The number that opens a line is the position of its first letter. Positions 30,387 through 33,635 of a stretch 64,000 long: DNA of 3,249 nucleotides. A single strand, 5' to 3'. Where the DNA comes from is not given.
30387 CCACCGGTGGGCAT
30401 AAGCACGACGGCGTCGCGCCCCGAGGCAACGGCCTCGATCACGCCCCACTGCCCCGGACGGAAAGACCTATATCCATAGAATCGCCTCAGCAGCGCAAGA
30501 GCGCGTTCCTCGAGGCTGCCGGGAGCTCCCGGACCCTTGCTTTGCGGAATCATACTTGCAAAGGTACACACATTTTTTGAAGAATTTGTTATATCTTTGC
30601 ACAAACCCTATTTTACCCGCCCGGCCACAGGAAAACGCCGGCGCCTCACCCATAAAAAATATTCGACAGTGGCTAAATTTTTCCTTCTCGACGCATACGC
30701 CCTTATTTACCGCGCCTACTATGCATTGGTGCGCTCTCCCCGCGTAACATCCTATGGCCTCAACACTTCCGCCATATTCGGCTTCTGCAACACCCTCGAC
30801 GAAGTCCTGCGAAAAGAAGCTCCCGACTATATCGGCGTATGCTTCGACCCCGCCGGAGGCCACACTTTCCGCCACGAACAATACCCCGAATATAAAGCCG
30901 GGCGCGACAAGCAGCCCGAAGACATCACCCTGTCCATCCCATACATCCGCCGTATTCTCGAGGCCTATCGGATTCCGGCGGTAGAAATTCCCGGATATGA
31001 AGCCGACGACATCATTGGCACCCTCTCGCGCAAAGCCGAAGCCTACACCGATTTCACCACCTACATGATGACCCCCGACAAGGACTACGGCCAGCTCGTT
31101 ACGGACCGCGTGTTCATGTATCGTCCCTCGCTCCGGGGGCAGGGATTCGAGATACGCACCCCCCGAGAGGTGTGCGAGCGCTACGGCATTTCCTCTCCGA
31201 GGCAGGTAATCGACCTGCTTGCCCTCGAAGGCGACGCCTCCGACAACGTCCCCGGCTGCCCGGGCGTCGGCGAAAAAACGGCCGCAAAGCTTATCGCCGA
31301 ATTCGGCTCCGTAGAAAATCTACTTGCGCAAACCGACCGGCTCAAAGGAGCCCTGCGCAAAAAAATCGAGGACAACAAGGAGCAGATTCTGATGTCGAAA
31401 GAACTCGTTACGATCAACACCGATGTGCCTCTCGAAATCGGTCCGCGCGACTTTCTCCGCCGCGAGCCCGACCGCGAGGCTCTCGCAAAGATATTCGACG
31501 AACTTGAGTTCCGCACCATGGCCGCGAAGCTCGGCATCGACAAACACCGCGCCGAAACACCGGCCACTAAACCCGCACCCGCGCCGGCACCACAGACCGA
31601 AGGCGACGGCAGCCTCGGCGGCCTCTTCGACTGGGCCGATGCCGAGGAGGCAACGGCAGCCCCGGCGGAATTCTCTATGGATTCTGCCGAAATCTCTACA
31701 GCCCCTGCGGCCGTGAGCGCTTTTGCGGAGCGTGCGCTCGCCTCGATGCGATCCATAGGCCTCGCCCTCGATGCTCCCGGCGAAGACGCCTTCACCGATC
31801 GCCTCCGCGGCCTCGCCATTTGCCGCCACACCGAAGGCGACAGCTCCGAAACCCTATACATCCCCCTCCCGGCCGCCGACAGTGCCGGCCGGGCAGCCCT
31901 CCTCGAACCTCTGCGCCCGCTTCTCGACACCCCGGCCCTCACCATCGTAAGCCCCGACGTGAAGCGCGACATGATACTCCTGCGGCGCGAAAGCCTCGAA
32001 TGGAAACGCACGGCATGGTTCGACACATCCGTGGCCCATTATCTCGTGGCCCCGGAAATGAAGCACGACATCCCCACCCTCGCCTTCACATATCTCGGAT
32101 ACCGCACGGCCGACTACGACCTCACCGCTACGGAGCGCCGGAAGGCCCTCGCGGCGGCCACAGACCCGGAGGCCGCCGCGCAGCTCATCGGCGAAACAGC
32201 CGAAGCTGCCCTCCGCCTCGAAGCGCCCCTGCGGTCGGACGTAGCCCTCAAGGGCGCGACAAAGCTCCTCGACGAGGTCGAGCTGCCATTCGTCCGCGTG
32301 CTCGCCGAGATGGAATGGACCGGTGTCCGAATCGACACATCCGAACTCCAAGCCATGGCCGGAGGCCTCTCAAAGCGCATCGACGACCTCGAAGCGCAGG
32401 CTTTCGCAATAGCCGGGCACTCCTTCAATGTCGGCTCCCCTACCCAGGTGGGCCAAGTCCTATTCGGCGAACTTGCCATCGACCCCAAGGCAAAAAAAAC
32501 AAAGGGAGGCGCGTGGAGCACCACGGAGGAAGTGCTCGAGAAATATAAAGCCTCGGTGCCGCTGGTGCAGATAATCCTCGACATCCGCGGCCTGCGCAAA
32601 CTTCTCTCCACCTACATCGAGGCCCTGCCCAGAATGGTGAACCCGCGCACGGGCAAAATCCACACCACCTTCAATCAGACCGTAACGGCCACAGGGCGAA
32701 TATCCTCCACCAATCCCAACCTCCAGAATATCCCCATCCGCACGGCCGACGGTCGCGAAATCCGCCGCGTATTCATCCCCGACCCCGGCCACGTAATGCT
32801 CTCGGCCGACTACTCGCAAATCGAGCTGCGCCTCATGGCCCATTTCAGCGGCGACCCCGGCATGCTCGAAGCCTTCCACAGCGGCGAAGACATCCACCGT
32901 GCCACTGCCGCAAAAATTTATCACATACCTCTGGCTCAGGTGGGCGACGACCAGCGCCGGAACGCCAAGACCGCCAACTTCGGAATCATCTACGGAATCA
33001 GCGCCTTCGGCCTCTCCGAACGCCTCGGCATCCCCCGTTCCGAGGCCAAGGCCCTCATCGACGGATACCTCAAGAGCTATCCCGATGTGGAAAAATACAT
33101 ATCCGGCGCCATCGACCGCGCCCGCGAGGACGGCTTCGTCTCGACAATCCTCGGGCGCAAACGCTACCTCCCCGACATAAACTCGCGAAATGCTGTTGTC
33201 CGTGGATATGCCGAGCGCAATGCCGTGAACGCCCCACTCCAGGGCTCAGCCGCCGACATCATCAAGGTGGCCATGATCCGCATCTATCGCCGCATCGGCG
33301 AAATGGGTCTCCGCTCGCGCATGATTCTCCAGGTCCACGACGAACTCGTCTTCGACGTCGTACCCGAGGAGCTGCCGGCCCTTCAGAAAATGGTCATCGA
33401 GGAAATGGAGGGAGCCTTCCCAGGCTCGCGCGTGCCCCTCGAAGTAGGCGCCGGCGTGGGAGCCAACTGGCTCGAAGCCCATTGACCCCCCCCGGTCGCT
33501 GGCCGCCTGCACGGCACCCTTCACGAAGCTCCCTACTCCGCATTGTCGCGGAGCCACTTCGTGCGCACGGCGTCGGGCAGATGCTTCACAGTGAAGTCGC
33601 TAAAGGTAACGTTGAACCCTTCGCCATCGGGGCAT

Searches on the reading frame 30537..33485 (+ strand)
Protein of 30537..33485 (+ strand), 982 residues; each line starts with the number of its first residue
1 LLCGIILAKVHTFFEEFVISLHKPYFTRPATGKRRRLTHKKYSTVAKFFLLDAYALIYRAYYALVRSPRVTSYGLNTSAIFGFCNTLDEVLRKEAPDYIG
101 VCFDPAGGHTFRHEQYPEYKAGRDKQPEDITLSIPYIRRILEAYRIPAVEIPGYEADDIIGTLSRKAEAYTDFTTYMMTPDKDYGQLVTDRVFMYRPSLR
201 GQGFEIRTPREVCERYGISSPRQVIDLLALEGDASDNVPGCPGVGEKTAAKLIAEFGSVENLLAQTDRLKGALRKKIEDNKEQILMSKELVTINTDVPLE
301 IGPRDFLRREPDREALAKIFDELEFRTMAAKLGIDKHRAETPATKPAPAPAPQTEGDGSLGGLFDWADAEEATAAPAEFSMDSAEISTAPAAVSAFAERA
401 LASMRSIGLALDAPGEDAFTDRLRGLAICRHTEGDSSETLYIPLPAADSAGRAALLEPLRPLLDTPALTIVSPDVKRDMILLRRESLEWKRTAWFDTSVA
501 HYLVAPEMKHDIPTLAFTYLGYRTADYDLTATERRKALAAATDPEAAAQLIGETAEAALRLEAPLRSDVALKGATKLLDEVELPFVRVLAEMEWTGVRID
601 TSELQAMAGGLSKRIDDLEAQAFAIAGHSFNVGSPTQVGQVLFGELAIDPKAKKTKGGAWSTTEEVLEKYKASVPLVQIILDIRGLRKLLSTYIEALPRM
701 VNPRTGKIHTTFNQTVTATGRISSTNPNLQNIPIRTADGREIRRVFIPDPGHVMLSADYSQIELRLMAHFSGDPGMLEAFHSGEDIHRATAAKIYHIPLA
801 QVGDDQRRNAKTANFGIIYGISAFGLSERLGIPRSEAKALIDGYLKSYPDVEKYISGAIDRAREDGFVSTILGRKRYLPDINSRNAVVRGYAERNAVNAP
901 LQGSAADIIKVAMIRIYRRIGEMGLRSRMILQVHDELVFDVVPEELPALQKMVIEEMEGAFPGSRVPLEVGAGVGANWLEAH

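Call 22: search_protein_families(library=pfam, proteins=[window:30537-33485:+], max_evalue=0.00001)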
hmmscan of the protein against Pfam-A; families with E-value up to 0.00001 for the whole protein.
window:30537-33485:+ (982 aa): 4 families
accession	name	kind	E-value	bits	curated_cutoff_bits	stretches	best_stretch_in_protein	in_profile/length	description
PF00476.26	DNA_pol_A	-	2.5e-154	514.3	34.3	1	603-980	3-381/381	DNA polymerase family A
PF02739.22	5_3_exonuc_N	-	1.1e-52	178.5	34.3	1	47-217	1-164/164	5'-3' exonuclease, N-terminal resolvase-like domain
PF01367.25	5_3_exonuc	-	4.4e-34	117.3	40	1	220-314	2-97/97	5'-3' exonuclease, C-terminal SAM fold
PF01612.26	DNA_pol_A_exo1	-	2.2e-08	34.6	23.6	1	418-535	34-142/173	3'-5' exonuclease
